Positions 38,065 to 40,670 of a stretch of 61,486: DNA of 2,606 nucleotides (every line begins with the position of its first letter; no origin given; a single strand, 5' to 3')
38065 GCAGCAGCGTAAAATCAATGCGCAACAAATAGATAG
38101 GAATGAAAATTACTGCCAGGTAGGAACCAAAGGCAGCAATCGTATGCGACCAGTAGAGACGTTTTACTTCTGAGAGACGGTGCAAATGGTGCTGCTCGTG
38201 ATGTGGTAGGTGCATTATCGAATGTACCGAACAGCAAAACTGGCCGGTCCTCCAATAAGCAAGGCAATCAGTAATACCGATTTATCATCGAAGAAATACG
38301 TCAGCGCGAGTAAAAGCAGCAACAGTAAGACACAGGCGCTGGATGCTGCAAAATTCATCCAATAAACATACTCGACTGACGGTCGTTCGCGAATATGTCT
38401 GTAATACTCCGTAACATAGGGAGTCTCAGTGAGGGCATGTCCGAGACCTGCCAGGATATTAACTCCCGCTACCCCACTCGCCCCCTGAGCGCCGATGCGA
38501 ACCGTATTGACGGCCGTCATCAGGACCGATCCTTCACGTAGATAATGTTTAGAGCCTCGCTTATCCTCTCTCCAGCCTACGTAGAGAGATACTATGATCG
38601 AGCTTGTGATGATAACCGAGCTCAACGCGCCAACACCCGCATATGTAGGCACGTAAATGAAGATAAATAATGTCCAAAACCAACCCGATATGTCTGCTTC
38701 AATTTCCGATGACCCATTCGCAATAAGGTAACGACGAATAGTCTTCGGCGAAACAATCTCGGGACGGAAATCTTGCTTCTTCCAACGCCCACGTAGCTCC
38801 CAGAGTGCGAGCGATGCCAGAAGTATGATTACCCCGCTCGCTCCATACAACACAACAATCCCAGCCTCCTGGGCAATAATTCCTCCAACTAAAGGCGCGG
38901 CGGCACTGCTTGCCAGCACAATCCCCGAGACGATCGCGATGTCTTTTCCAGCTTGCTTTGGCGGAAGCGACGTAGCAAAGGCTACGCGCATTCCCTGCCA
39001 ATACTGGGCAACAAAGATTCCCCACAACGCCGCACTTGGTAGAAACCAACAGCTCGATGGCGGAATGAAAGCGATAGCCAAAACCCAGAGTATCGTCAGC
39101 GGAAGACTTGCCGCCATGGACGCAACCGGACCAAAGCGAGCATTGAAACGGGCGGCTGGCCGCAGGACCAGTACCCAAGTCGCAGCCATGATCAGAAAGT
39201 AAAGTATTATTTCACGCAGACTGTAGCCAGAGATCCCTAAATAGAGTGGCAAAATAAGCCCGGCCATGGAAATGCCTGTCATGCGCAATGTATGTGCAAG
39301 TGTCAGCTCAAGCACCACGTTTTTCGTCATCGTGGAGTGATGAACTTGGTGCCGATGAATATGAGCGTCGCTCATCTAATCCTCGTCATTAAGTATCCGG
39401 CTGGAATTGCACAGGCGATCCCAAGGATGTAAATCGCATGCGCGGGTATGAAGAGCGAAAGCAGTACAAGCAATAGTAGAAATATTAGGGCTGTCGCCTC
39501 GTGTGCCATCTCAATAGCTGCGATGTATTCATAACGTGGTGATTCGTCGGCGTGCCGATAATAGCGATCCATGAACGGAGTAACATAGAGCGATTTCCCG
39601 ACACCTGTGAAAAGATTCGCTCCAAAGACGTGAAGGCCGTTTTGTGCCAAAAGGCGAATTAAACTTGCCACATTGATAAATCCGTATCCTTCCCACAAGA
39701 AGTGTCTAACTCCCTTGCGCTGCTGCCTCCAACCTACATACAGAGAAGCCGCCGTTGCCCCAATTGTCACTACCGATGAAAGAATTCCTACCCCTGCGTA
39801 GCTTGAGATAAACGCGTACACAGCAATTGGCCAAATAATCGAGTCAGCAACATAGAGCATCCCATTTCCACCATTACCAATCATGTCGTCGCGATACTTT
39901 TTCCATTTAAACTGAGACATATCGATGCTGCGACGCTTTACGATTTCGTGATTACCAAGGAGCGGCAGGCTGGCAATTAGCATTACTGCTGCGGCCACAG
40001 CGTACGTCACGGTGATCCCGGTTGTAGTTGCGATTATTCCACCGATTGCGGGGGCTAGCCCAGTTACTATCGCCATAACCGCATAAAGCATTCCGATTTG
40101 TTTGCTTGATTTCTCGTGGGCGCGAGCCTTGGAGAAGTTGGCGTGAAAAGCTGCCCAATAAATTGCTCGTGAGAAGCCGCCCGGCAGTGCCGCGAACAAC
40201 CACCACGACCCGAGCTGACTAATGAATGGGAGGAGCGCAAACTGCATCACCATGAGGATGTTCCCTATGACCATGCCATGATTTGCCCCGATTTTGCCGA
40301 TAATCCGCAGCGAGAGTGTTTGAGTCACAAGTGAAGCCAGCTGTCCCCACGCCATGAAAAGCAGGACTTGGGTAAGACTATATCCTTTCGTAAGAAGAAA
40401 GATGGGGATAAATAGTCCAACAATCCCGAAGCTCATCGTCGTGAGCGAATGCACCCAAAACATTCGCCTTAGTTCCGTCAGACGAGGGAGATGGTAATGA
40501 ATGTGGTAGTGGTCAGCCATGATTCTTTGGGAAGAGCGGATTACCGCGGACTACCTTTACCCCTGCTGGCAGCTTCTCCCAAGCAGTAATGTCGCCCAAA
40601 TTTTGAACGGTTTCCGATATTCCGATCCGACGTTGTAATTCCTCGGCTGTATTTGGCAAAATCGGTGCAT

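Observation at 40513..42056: MetRS split exactly at a duplicated KMSKS motif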

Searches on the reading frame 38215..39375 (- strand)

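Call 63: search_protein_families(library=pfam, proteins=[window:38215-39375:-], max_evalue=0.0001)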
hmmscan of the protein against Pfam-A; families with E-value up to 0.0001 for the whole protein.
window:38215-39375:- (386 aa): 1 family
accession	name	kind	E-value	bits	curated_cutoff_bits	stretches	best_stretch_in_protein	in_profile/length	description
PF07690.21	MFS_1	-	1.8e-15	57.2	33.4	1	25-349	2-344/347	Major Facilitator Superfamily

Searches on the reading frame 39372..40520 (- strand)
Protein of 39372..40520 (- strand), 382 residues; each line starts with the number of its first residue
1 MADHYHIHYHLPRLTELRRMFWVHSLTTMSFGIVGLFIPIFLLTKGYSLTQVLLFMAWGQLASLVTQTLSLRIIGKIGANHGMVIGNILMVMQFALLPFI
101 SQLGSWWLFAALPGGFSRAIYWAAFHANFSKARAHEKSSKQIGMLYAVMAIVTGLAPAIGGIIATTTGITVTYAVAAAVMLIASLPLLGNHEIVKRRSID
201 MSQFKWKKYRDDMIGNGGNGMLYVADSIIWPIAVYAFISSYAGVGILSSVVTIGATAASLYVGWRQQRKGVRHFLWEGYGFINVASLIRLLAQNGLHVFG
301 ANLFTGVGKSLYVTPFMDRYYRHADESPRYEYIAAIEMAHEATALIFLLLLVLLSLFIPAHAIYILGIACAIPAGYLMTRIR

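Call 63: search_protein_families(library=pfam, proteins=[window:39372-40520:-], max_evalue=0.0001)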
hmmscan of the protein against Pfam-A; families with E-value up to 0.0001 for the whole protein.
window:39372-40520:- (382 aa): 2 families
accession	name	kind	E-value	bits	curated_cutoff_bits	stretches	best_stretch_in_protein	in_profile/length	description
PF07690.21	MFS_1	-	2e-17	63.6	33.4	1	21-191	2-175/347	Major Facilitator Superfamily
PF12832.13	MFS_1_like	-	1.3e-11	44.7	25.2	1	20-163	217-357/373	MFS_1 like family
